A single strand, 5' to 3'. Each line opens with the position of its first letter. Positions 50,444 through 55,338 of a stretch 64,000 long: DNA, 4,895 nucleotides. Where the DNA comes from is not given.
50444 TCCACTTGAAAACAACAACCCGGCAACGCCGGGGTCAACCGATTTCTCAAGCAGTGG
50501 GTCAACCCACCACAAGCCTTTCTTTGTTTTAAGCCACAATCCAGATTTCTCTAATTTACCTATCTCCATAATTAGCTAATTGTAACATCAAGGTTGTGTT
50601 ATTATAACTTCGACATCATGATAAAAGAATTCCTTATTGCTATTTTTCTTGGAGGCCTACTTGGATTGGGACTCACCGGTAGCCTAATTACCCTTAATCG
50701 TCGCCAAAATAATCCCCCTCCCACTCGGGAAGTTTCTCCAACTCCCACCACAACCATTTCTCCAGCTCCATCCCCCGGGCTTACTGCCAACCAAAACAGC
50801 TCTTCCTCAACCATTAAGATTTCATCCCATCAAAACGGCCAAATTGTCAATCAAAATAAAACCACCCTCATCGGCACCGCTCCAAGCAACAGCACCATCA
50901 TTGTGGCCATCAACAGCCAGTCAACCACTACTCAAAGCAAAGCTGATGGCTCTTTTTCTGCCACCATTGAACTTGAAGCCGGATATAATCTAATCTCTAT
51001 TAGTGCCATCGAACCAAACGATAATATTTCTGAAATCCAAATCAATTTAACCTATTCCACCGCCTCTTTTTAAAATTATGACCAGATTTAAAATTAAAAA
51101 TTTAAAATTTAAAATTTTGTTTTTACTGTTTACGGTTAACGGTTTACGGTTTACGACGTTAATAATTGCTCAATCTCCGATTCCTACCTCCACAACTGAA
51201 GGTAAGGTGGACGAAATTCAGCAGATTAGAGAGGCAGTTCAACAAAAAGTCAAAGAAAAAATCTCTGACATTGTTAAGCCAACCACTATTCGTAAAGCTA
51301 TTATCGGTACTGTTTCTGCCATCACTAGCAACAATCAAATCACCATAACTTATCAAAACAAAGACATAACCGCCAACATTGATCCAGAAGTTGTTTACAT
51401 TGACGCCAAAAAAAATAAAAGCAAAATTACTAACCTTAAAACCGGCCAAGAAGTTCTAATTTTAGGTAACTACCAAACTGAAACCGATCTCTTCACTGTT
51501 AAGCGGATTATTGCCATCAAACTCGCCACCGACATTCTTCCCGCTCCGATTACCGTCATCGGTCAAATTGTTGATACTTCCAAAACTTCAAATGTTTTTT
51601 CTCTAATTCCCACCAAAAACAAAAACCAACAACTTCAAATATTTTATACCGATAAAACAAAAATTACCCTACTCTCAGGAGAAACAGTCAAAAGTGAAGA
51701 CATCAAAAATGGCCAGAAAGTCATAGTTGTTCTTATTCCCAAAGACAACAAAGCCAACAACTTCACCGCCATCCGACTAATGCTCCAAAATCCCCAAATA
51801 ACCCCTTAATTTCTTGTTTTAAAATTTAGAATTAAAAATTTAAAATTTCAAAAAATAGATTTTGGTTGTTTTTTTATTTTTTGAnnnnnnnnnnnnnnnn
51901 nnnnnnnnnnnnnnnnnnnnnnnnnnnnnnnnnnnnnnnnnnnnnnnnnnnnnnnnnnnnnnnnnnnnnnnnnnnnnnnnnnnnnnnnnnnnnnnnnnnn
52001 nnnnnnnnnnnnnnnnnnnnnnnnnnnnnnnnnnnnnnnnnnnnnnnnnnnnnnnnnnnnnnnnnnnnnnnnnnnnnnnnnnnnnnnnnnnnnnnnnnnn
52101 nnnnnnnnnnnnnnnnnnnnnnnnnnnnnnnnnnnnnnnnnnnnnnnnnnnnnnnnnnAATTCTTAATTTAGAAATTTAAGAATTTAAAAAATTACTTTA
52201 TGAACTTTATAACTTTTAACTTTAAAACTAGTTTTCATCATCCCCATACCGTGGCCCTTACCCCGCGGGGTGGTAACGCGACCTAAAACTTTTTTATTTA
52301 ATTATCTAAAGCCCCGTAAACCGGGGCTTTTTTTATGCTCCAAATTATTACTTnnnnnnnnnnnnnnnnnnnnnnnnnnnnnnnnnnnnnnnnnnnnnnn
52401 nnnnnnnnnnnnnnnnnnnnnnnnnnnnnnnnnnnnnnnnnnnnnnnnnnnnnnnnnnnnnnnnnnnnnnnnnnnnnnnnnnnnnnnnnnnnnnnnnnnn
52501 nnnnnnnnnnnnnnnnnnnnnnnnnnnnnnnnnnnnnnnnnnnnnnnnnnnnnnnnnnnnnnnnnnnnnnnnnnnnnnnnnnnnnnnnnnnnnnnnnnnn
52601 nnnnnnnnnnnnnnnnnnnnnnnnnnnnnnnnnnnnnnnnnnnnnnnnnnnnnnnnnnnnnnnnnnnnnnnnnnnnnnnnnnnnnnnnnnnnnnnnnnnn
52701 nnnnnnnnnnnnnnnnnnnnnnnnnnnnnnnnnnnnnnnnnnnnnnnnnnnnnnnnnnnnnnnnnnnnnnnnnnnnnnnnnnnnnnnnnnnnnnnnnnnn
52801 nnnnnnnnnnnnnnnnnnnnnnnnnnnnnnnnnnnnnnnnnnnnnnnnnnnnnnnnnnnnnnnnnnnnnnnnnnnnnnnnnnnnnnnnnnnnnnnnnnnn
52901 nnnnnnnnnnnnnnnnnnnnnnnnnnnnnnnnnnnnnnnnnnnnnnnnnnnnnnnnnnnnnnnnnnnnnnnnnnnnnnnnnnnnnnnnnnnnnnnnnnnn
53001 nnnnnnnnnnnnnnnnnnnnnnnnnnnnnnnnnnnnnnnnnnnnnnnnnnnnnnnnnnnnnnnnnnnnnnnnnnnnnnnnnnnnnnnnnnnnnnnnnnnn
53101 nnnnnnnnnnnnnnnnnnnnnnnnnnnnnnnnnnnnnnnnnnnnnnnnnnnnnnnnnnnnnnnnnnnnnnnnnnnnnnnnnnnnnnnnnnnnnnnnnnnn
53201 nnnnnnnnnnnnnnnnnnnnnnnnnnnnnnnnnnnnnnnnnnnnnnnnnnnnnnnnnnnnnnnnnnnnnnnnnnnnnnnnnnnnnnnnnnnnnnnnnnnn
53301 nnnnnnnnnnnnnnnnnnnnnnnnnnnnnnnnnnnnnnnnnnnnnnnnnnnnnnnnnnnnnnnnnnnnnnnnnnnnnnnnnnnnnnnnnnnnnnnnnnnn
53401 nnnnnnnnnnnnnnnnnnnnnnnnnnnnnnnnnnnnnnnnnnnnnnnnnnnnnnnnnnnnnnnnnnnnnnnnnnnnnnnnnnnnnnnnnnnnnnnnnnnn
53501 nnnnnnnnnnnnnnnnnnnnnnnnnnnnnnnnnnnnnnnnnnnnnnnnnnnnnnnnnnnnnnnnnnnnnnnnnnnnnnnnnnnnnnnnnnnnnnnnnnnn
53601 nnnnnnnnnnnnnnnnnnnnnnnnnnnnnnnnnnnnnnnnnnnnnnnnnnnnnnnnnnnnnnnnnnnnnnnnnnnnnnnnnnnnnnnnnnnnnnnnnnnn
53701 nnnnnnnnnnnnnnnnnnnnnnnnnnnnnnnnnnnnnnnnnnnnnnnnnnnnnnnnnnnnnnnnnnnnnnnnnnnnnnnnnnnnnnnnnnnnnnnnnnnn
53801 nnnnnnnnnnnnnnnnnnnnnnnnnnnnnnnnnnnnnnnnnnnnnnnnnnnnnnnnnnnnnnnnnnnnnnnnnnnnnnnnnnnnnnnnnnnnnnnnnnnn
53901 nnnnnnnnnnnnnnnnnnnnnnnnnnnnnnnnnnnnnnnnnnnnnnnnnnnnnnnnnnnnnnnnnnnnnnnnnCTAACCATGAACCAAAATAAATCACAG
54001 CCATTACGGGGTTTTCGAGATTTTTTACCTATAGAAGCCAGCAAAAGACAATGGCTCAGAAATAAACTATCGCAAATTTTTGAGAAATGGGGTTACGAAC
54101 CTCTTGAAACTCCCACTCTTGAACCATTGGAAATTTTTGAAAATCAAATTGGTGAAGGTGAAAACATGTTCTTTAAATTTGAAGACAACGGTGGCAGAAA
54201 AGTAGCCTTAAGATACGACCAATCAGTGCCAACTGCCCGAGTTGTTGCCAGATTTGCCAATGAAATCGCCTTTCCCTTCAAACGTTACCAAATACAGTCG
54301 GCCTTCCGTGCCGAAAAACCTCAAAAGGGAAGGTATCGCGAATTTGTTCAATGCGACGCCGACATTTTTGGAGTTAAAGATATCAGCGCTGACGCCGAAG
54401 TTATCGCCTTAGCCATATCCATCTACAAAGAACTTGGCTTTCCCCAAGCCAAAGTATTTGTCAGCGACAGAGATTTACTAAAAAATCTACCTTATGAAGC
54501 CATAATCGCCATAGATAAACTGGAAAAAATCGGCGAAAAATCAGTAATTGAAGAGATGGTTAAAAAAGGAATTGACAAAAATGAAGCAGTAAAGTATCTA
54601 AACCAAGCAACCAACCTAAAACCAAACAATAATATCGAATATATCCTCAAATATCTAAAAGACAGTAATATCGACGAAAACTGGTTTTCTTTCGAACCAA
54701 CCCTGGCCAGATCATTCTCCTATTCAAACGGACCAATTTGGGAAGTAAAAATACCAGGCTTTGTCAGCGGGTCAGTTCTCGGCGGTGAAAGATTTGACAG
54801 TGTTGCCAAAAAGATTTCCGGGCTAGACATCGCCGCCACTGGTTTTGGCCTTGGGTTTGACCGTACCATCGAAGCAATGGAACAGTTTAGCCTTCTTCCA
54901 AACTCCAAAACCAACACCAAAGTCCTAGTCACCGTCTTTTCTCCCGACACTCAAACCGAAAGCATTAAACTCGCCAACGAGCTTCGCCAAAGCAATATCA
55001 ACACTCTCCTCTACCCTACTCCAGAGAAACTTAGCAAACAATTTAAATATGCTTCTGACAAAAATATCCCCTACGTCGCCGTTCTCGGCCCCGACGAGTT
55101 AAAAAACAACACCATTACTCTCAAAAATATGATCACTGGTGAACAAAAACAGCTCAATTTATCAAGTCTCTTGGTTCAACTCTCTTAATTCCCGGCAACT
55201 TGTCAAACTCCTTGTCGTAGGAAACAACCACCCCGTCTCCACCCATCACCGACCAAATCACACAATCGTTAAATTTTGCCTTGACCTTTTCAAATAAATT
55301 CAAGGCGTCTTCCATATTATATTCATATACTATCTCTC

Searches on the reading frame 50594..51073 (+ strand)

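Call 77: search_protein_families(library=pfam, proteins=[window:50594-51073:+], max_evalue=0.001)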
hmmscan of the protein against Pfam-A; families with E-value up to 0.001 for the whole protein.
window:50594-51073:+ (159 aa): 2 families
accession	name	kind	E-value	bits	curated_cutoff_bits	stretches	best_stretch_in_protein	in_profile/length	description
PF09136.16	Glucodextran_B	-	5e-08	33.2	27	1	74-151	3-78/83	Glucodextranase, domain B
PF17936.7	Big_6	-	0.00025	21.6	27.6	1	83-147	8-75/83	Bacterial Ig domain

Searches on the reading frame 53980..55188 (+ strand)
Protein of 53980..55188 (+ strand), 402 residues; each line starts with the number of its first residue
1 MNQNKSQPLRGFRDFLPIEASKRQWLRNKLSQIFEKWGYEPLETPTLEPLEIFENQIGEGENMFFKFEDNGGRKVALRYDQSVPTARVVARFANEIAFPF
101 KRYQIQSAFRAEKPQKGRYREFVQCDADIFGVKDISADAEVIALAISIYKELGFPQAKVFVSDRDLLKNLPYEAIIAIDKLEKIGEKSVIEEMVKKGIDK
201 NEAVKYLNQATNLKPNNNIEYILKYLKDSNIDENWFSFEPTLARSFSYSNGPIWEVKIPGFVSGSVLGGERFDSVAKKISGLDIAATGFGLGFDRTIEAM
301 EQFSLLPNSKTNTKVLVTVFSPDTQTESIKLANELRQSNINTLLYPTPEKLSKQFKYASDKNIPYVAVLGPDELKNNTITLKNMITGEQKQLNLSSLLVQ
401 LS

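Call 78: search_protein_families(library=pfam, proteins=[window:53980-55188:+], max_evalue=0.01)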
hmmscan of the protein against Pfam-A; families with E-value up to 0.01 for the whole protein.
window:53980-55188:+ (402 aa): 5 families
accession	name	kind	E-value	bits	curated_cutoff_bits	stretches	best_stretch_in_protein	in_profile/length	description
PF13393.11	tRNA-synt_His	-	4.3e-37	128.4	25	2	11-173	1-162/308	Histidyl-tRNA synthetase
PF03129.25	HGTP_anticodon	-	8.6e-16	58.3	21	1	314-398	1-88/94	Anticodon binding domain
PF00587.30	tRNA-synt_2b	-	1e-11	45.7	29.3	1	65-189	1-133/179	tRNA synthetase class II core domain (G, H, P, S and T)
PF00152.25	tRNA-synt_2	-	0.00029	20.4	25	1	101-178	93-168/308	tRNA synthetases class II (D, K and N)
PF08850.16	DUF1820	-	0.0096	16.8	27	0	335-378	36-79/97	Domain of unknown function (DUF1820)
